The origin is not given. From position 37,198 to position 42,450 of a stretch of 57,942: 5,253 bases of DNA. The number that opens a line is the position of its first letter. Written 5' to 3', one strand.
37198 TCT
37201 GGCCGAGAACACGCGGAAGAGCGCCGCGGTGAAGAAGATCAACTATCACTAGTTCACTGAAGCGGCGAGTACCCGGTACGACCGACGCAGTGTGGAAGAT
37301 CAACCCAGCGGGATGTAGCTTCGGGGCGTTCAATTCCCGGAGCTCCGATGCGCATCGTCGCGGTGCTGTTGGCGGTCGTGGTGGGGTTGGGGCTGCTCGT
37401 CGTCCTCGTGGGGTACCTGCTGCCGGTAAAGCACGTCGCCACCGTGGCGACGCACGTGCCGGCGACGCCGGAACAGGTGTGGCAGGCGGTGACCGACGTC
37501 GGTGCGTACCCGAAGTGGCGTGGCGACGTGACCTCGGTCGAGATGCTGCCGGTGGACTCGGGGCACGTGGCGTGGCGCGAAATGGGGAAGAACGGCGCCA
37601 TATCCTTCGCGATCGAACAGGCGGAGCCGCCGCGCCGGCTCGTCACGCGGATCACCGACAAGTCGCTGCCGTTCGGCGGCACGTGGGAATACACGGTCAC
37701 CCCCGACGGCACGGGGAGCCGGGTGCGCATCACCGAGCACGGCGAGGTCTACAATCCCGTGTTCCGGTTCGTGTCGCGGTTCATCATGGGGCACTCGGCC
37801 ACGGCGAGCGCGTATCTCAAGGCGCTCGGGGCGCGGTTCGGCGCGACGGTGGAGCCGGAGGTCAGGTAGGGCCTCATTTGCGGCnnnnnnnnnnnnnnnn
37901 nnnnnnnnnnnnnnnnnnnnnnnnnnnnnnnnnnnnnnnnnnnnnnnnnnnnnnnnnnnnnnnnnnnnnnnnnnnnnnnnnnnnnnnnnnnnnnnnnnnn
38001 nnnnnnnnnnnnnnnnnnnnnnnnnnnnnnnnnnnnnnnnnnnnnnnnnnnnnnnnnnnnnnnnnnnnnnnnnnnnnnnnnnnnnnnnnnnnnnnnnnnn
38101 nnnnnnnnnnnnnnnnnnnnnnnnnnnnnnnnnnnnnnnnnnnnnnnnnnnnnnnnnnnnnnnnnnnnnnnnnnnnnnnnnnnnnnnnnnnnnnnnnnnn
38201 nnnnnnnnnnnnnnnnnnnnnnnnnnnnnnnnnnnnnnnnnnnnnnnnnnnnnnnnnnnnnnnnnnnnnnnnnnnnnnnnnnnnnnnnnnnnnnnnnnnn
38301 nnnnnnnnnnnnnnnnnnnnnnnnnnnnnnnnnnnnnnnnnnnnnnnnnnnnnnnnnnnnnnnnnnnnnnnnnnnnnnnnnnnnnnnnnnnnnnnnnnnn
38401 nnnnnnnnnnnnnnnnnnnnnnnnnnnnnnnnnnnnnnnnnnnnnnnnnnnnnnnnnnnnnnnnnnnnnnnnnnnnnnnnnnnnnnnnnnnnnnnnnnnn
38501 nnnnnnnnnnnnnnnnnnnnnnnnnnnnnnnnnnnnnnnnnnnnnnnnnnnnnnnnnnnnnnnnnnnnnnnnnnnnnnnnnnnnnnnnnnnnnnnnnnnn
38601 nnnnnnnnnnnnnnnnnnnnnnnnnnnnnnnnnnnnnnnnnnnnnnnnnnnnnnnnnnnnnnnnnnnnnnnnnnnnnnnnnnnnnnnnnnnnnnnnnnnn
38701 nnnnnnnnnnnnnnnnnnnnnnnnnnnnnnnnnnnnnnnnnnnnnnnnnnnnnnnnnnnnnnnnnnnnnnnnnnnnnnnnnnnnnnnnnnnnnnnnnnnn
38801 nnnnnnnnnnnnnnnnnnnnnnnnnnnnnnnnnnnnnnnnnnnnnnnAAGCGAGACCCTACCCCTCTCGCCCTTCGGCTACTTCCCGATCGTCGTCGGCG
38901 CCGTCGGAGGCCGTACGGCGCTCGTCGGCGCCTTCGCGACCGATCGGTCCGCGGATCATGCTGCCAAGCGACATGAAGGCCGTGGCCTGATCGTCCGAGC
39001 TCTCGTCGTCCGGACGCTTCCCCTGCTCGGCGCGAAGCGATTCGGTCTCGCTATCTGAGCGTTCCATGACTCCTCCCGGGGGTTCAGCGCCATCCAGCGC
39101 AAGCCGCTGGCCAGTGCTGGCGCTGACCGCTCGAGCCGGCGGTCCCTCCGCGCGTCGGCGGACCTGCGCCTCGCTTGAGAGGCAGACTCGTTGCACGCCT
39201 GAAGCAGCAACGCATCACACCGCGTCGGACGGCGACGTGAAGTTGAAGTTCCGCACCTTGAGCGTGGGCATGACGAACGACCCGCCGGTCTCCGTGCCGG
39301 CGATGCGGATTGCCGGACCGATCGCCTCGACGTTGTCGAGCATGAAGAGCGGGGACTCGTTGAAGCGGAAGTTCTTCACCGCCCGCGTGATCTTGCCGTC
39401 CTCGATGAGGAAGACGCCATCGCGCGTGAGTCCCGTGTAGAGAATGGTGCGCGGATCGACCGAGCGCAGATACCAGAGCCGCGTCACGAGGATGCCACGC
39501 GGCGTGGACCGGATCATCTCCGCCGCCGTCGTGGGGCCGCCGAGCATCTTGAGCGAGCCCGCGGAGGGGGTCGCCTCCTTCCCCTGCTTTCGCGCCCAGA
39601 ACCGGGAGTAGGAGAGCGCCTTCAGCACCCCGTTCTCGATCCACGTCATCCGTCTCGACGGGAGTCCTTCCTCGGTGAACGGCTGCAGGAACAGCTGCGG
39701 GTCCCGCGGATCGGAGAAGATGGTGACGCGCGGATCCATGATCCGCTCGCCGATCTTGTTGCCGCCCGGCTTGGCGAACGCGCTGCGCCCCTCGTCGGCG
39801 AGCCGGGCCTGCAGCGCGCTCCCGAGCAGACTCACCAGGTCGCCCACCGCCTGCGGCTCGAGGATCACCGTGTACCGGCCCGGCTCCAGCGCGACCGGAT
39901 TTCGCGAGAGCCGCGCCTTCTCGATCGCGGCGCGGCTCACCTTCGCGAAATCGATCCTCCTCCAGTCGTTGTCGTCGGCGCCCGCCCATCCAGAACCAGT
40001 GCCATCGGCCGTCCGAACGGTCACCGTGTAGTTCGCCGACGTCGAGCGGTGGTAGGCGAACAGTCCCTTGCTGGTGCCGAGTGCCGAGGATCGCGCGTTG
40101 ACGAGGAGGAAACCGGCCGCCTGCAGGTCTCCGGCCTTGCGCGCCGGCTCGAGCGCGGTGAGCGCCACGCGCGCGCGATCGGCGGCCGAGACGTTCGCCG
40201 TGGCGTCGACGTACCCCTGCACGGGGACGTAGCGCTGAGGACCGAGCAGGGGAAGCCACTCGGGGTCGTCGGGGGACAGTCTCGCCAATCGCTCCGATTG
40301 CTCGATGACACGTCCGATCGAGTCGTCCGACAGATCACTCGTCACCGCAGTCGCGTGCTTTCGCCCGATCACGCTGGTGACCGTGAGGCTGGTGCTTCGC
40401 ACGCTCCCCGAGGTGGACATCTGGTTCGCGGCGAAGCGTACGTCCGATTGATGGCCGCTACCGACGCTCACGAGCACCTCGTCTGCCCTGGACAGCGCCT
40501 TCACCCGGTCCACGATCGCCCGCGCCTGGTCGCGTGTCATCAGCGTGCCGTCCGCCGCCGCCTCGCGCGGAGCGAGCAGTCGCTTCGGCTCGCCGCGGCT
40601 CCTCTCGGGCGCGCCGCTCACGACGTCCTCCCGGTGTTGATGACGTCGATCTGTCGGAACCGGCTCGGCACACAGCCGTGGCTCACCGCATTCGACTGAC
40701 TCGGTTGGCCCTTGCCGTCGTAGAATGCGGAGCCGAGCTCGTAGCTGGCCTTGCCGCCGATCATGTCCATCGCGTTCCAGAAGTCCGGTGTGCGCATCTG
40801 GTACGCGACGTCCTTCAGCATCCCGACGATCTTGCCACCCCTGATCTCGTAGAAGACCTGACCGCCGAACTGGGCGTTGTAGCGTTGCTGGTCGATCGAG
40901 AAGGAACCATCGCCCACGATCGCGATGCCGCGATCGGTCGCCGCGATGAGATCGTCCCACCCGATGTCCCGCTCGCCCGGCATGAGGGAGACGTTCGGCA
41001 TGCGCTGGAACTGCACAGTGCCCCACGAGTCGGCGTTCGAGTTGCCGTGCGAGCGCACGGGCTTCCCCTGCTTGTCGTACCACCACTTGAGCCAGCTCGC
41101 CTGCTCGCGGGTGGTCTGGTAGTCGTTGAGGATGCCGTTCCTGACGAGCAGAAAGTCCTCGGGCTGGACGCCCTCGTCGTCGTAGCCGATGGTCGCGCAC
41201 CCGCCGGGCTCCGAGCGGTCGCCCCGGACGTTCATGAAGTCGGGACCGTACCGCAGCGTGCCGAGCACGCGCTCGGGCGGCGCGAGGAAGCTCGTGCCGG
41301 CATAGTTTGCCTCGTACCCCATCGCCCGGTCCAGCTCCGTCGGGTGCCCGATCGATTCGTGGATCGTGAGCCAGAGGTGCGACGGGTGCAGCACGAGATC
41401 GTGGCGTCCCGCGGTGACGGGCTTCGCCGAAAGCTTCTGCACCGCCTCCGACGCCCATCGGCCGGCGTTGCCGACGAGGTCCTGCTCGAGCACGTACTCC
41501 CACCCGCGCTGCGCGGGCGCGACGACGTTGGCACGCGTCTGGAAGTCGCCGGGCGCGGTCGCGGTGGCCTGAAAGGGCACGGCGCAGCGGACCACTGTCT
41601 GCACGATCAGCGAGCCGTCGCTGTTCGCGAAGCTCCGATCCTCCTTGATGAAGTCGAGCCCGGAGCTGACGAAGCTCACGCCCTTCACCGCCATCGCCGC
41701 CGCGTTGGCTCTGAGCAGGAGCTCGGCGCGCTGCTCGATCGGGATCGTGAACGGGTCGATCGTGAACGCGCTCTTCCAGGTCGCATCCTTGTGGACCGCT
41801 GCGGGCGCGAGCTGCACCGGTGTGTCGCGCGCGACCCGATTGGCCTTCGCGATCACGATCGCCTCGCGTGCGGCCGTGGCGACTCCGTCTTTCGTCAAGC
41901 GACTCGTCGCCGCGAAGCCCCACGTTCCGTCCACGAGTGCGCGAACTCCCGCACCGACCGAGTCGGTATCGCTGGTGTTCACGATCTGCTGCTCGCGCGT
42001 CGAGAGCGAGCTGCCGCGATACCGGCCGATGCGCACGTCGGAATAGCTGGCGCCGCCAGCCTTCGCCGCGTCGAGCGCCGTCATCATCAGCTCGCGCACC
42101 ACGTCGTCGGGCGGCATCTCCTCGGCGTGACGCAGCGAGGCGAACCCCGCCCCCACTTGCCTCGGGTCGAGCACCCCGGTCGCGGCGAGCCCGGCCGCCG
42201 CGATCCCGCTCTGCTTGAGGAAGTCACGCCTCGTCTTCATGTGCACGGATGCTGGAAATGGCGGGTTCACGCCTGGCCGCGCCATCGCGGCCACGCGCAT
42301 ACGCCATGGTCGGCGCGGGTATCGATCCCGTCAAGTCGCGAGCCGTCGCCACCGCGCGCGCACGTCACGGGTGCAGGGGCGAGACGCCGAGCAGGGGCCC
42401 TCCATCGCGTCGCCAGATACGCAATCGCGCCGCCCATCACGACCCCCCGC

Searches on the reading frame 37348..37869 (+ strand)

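Call 18: search_protein_families(library=pfam, proteins=[window:37348-37869:+], max_evalue=0.00001)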
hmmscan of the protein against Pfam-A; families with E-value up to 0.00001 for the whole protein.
window:37348-37869:+ (173 aa): 3 families
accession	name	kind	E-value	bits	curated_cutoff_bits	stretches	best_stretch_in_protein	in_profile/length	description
PF10604.15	Polyketide_cyc2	-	4e-18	66.5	27.4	1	30-148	3-123/142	Polyketide cyclase / dehydrase and lipid transport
PF03364.25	Polyketide_cyc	-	1.1e-10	42.3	23.4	1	37-146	1-113/126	Polyketide cyclase / dehydrase and lipid transport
PF08327.17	AHSA1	-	1.6e-08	35.3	22.1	1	39-140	2-106/125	Activator of Hsp90 ATPase homolog 1-like protein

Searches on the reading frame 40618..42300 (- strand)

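Call 18: search_protein_families(library=pfam, proteins=[window:40618-42300:-], max_evalue=0.00001)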
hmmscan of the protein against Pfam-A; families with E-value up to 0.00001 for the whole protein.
window:40618-42300:- (560 aa): 3 families
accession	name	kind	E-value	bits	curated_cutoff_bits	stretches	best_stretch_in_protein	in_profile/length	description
PF19289.4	PmbA_TldD_3rd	-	7.8e-18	64.9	22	1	298-520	2-202/220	PmbA/TldA metallopeptidase C-terminal domain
PF01523.21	PmbA_TldD_1st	-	6.8e-12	45.8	20.9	1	88-151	2-65/65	PmbA/TldA metallopeptidase domain 1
PF19290.4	PmbA_TldD_2nd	-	1.2e-07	32.6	20.9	0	182-290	2-105/109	PmbA/TldA metallopeptidase central domain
